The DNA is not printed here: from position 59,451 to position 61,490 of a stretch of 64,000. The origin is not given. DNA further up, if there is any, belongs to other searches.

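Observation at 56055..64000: Divergent locus: an SSS-kdgK-eda operon facing an operon of unknown secreted proteins; candidate undescribed polysaccharide or uronate module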

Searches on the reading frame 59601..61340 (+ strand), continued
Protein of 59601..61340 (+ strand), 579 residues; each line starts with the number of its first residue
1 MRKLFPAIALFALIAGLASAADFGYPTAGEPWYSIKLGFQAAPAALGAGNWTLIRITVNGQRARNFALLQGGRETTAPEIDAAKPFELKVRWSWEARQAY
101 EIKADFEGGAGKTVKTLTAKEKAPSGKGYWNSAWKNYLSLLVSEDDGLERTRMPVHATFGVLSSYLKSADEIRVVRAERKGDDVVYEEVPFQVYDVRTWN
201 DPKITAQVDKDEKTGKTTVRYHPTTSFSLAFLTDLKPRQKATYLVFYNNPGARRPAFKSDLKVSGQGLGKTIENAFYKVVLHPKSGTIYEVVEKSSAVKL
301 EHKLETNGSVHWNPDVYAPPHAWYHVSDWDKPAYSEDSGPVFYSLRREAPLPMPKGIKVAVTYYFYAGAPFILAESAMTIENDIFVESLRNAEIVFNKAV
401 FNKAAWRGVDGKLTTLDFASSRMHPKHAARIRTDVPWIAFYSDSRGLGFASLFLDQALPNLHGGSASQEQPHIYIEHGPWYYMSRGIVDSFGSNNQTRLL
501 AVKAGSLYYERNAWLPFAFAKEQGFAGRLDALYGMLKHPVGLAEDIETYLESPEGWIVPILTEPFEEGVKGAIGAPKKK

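Call 80: search_protein_families(library=ncbifam, proteins=[L090:4009-5409:+, L090:5406-6266:+, L090:6289-7071:+, L090:2813-4012:+, L004:5323-6555:+, L004:6548-7603:+, L004:7627-8655:+, L004:8882-9922:+, L004:2217-3509:-, L004:448-2193:-], max_evalue=0.00001)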
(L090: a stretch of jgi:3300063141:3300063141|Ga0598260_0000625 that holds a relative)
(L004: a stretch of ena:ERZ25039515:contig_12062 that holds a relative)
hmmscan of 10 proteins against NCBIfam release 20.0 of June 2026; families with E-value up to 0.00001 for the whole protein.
L090:4009-5409:+ (466 aa): 0 families

L090:5406-6266:+ (286 aa): 0 families

L090:6289-7071:+ (260 aa): 8 families
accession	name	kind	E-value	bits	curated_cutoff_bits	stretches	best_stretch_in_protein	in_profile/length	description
NF001684.0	PRK00443.1-4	subfamily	2.3e-107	358.4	326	1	1-258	1-258/260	glucosamine-6-phosphate deaminase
TIGR00502.1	nagB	equivalog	1e-89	300.3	236.9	1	1-244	1-250/259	glucosamine-6-phosphate deaminase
NF002557.0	PRK02122.1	subfamily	3.8e-79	266.5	384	1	4-245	32-279/653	glucosamine-6-phosphate deaminase-like protein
NF001685.0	PRK00443.1-5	equivalog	5.7e-66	222.5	513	1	14-244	15-250/266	glucosamine-6-phosphate deaminase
NF001682.0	PRK00443.1-1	equivalog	1.3e-53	182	528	1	2-240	2-233/262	glucosamine-6-phosphate deaminase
NF007291.0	PRK09762.1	equivalog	2.3e-42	145.2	271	1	8-234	11-234/236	galactosamine-6-phosphate isomerase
NF009022.0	PRK12358.1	equivalog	1.1e-35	123.2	247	1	1-242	1-238/239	glucosamine-6-phosphate deaminase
TIGR01198.1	pgl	equivalog_domain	1.3e-18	67.4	124.45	1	11-240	12-233/234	6-phosphogluconolactonase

L090:2813-4012:+ (399 aa): 1 family
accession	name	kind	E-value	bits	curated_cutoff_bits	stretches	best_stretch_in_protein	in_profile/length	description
NF058564.1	BT_3233_fam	equivalog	1.3e-13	50.8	320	1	194-394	157-354/354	BT3233 family polysaccharide utilization protein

L004:5323-6555:+ (410 aa): 41 families (the best 25 are shown)
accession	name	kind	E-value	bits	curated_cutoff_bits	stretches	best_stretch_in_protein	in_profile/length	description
NF005373.0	PRK06915.1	equivalog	3.5e-62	210.7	428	1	4-406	6-419/422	peptidase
TIGR01910.1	DapE-ArgE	subfamily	1.1e-61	209.1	217.6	1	18-393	1-370/373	ArgE/DapE family deacylase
NF005306.0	PRK06837.1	subfamily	7.9e-59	199.6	376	1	9-408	14-425/427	ArgE/DapE family deacylase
NF006400.0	PRK08651.1-3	equivalog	6.6e-37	127.3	374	1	11-403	6-405/410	succinyl-diaminopimelate desuccinylase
NF006399.0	PRK08651.1-2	equivalog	9.9e-35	120.3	381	2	69-239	43-217/405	succinyl-diaminopimelate desuccinylase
NF009555.0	PRK13004.1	equivalog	1.2e-29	103.4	321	1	91-241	69-223/399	YgeY family selenium metabolism-linked hydrolase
NF005710.0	PRK07522.1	subfamily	2.9e-29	102.4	412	1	77-398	54-382/391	acetylornithine deacetylase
NF006370.0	PRK08596.1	equivalog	5.5e-29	101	412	2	76-209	63-202/425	acetylornithine deacetylase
TIGR01892.1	AcOrn-deacetyl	equivalog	1.3e-28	100.1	297.7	1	88-395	54-359/365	acetylornithine deacetylase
NF006365.0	PRK08588.1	subfamily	4.7e-27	95.3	289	1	88-392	61-368/383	succinyl-diaminopimelate desuccinylase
TIGR01900.1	dapE-gram_pos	equivalog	2.9e-24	85.6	304.2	1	16-400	4-349/351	succinyl-diaminopimelate desuccinylase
NF009558.0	PRK13013.1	equivalog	6.2e-24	84.4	428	1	79-253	73-251/429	acetylornithine deacetylase/succinyl-diaminopimelate desuccinylase family protein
NF006402.0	PRK08651.1-5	equivalog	1.6e-23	83.3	369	1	91-397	58-360/369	succinyl-diaminopimelate desuccinylase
NF003474.0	PRK05111.1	equivalog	8e-23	80.9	460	1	80-403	62-379/383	acetylornithine deacetylase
NF009557.0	PRK13009.1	equivalog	3.1e-22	79.3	284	1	17-396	5-366/377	succinyl-diaminopimelate desuccinylase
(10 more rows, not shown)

L004:6548-7603:+ (351 aa): 23 families
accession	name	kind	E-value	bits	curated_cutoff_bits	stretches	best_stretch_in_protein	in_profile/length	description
TIGR00692.1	tdh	equivalog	5.4e-66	222.9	458.35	1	8-349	1-338/340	L-threonine 3-dehydrogenase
NF003808.0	PRK05396.1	equivalog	6.1e-66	222.6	380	1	6-348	1-337/341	L-threonine 3-dehydrogenase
NF041097.1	keto_inos_dh_IolM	equivalog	1.6e-53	181.8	450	1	18-343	39-381/389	scyllo-inosose 3-dehydrogenase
NF007489.0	PRK10083.1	equivalog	1.9e-36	125.7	376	1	19-339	12-323/339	Zn-dependent oxidoreductase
NF010344.0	PRK13771.1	subfamily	7.7e-35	120.4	349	1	13-343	7-324/334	putative alcohol dehydrogenase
TIGR03989.1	Rxyl_3153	subfamily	2.2e-34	119.3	440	2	6-110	3-105/370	NDMA-dependent alcohol dehydrogenase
NF007642.0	PRK10309.1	equivalog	3e-33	115.5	550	1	14-341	7-335/347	galactitol-1-phosphate 5-dehydrogenase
NF006940.0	PRK09422.1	equivalog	6.8e-32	110.7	344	1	19-316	12-302/338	alcohol dehydrogenase AdhP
NF041172.1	AcrlCoa_red_Thmprot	equivalog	6.2e-30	104.3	500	1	7-344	2-326/334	acryloyl-CoA reductase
TIGR03451.1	mycoS_dep_FDH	equivalog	4.2e-29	101.5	512.9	2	8-113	4-107/358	S-(hydroxymethyl)mycothiol dehydrogenase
NF007375.0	PRK09880.1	equivalog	7.9e-29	100.5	469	1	12-325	9-316/344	L-idonate 5-dehydrogenase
TIGR03201.1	dearomat_had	equivalog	9.5e-29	100.6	338.65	1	20-343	12-340/349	6-hydroxycyclohex-1-ene-1-carbonyl-CoA dehydrogenase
TIGR03366.1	HpnZ_proposed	hypoth_equivalog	9.1e-28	97.3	328.1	1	29-269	3-249/315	putative phosphonate catabolism associated alcohol dehydrogenase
TIGR02824.1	quinone_pig3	subfamily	2.5e-23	82.6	296.8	2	13-96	9-94/325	putative NAD(P)H quinone oxidoreductase, PIG3 family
TIGR02818.1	adh_III_F_hyde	equivalog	4.4e-23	81.9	543.95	1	8-119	4-115/368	S-(hydroxymethyl)glutathione dehydrogenase/class III alcohol dehydrogenase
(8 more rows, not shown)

L004:7627-8655:+ (342 aa): 9 families
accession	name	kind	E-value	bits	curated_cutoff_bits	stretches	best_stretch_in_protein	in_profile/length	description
TIGR04380.1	myo_inos_iolG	equivalog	7.1e-49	166.4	355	1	3-335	2-328/330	inositol 2-dehydrogenase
NF040723.1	UDP-GlcNAcDh_Arch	equivalog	1.1e-32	113.8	450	1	3-323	1-295/302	UDP-N-acetylglucosamine 3-dehydrogenase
NF052679.1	InsChiInosDhIolG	equivalog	8.2e-27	94.1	540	1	1-338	1-327/343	bifunctional inositol 2-dehydrogenase/D-chiro-inositol 1-dehydrogenase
NF052479.1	LevoglcsnDh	equivalog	7.2e-20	71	650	1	3-144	4-153/386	levoglucosan dehydrogenase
NF058561.1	BT_2158_fam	equivalog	6.8e-19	67.8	750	1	5-146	36-178/487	glycoside 3-dehydrogenase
NF008607.0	PRK11579.1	subfamily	1.1e-16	60.8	330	1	2-144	4-144/346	oxidoreductase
NF041392.1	XylDh_Gfo6_Halo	equivalog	8e-15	54.5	350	1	25-334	40-346/350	D-xylose 1-dehydrogenase Gfo6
NF058563.1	BT_2159_fam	equivalog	6.5e-13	48.4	650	1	3-260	1-252/350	disaccharide 3-dehydrogenase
NF007574.0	PRK10206.1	equivalog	1.1e-07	31.3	352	1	52-144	53-145/345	oxidoreductase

L004:8882-9922:+ (346 aa): 21 families
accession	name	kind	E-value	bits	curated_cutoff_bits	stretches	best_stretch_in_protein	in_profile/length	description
TIGR01327.1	PGDH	equivalog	3.1e-70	237.4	454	1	37-329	27-315/525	phosphoglycerate dehydrogenase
NF009714.1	PRK13243.1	equivalog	1.1e-63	215.6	455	1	37-331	32-329/332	glyoxylate reductase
NF005069.0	PRK06487.1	equivalog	4.9e-59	200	448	1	37-323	35-319/320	2-hydroxyacid dehydrogenase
NF006263.0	PRK08410.1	equivalog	3.1e-55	187.8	389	1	39-317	31-309/311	D-2-hydroxyacid dehydrogenase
NF005387.0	PRK06932.1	equivalog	1.4e-52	178.6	492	1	39-299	33-294/314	2-hydroxyacid dehydrogenase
NF000492.1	vanH_gen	exception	5.7e-44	150.4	540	1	73-299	68-295/312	D-lactate dehydrogenase VanH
NF005750.0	PRK07574.1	equivalog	3.1e-43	148.3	329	1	37-293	77-335/386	NAD-dependent formate dehydrogenase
NF011938.0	PRK15409.1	equivalog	1e-42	146.4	492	1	27-328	19-322/324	glyoxylate/hydroxypyruvate reductase GhrB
NF000371.1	vanH_Agroup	exception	7.1e-38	130.6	700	1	73-299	73-300/322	VanH-A/VanH-Pt family D-lactate dehydrogenase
NF001309.0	PRK00257.1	equivalog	9.2e-38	130.2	434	1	149-315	113-278/379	4-phosphoerythronate dehydrogenase PdxB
NF041369.1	Dhydh_Halo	equivalog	1.3e-37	129.7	400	1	81-314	65-294/305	D-2-hydroxyacid dehydrogenase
NF008759.0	PRK11790.1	equivalog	2.3e-37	128.7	404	1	40-345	44-348/410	phosphoglycerate dehydrogenase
NF006374.0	PRK08605.1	subfamily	1.4e-34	119.7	356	1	73-314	71-318/332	D-lactate dehydrogenase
NF000112.1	vanH-Amyco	exception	4.9e-34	118.1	625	1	75-298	99-323/348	VanH-AOV family D-lactate dehydrogenase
NF000128.1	vanH-Sc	exception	3.3e-33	115.2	650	1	75-272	90-275/337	D-lactate dehydrogenase VanH-Sc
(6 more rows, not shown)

L004:2217-3509:- (430 aa): 69 families (the best 25 are shown)
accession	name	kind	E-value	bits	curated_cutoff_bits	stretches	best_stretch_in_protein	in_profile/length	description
NF004426.0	PRK05769.1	equivalog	7.7e-121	403.9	552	1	2-429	11-439/441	acetyl ornithine aminotransferase family protein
NF006228.0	PRK08360.1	equivalog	5.4e-119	397.7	608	1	26-429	22-426/443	aspartate aminotransferase family protein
NF005993.0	PRK08117.1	subfamily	1.5e-117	392.9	574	1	11-429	9-429/433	aspartate aminotransferase family protein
NF045634.1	LeuMetRace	equivalog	1.3e-102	343.8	800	1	21-427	17-424/432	leucine/methionine racemase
NF004714.0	PRK06058.1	subfamily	6.1e-101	338.3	639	1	4-429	19-446/447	4-aminobutyrate--2-oxoglutarate transaminase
NF005376.0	PRK06918.1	equivalog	1.4e-100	336.9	676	1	4-428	13-442/451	4-aminobutyrate--2-oxoglutarate transaminase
TIGR00700.1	GABAtrnsam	equivalog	1.2e-99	333.8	506.65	1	27-428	15-419/420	4-aminobutyrate--2-oxoglutarate transaminase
NF006368.0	PRK08593.1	equivalog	8.7e-99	331.1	570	1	28-429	27-431/448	aspartate aminotransferase family protein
NF005692.0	PRK07495.1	equivalog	1.4e-95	320.4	724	1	28-428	23-420/425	4-aminobutyrate--2-oxoglutarate transaminase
NF049939.1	HyAminethphonNHLyPbfA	equivalog_domain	1.7e-94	316.8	525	1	30-429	46-441/442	(R)-1-hydroxy-2-aminoethylphosphonate ammonia-lyase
TIGR00707.1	argD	subfamily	4.1e-94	315.5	410.05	1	27-427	9-380/381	acetylornithine/succinylornithine family transaminase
NF004718.0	PRK06062.1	subfamily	1e-90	304.4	472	1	27-428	38-447/454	hypothetical protein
NF002874.0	PRK03244.1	equivalog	1.8e-89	300.3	457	1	13-428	9-393/399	acetylornithine transaminase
NF005102.0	PRK06541.1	equivalog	1.2e-87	294.4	574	1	26-429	33-455/460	aspartate aminotransferase family protein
NF005375.0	PRK06917.1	equivalog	4.9e-87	292.5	535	1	27-425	15-434/448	aspartate aminotransferase family protein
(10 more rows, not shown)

L004:448-2193:- (581 aa): 7 families
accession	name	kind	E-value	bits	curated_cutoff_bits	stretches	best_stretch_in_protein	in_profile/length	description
TIGR00813.1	sss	superfamily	4.9e-45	154.3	184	1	39-432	1-411/411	sodium/solute symporter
NF007790.0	PRK10484.1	equivalog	4.4e-29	101.7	401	1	15-437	6-449/527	solute:sodium symporter family transporter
TIGR02121.1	Na_Pro_sym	equivalog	9.5e-20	70.8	515.5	1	14-438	6-436/488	sodium/proline symporter PutP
TIGR02119.1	panF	equivalog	2.1e-13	50.1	328.05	1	14-444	6-440/471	sodium/pantothenate symporter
TIGR03648.1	Na_symport_lg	subfamily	5.2e-11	41.7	320.75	1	310-501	355-541/547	VC_2705 family sodium/solute symporter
NF058657.1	MncbAcdTpMctC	equivalog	2.6e-10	39.4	670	1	162-500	161-507/527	monocarboxylic acid transporter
NF011948.0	PRK15419.1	equivalog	1.1e-06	27.8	955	1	155-443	156-446/502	sodium/proline symporter PutP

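Call 89: search_solved_structures(query=L090:4009-5409:+, max_evalue=1)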
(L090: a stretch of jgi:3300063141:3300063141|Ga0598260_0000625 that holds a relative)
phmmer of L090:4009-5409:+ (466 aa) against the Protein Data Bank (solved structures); distinct sequences matched with E-value up to 1: 0.

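Call 90: search_protein_families(library=pfam, proteins=[L090:4009-5409:+, L005:5799-7229:+, L090:1862-2740:+, L090:8059-8226:+, L001:9200-10774:+, L070:13348-14526:+, L070:3469-4758:+], max_evalue=1)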
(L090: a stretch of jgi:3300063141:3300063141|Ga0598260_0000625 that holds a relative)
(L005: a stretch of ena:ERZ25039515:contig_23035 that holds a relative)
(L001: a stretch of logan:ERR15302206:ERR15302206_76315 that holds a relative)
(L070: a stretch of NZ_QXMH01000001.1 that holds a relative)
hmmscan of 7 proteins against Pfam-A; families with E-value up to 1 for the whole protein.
L090:4009-5409:+ (466 aa): 0 families

L005:5799-7229:+ (476 aa): 0 families

L090:1862-2740:+ (292 aa): 3 families
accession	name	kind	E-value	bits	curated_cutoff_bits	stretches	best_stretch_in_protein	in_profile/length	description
PF02588.21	YitT_membrane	-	3.3e-64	216.5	24.3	1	18-223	3-204/205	Uncharacterised 5xTM membrane BCR, YitT family COG1284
PF10035.14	DUF2179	-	1.7e-12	47.4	22.8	1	229-283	1-55/55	Uncharacterized protein conserved in bacteria (DUF2179)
PF14055.11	NVEALA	-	0.18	12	27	0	157-181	16-40/62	NVEALA protein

L090:8059-8226:+ (55 aa): 0 families

L001:9200-10774:+ (525 aa): 0 families

L070:13348-14526:+ (393 aa): 0 families

L070:3469-4758:+ (430 aa): 3 families
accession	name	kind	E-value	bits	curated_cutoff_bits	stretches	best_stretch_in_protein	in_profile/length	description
PF16657.11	Malt_amylase_C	-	0.00079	19.9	27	1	342-408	11-73/75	Maltogenic Amylase, C-terminal domain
PF22460.2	Neopullulanase-like_C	-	0.0014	19.3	27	1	341-410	7-77/79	Neopullulanase-like, C-terminal domain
PF22026.2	Alpha-amylase_C_2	-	0.016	16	27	1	341-399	9-66/78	Alpha-amylase C-terminal domain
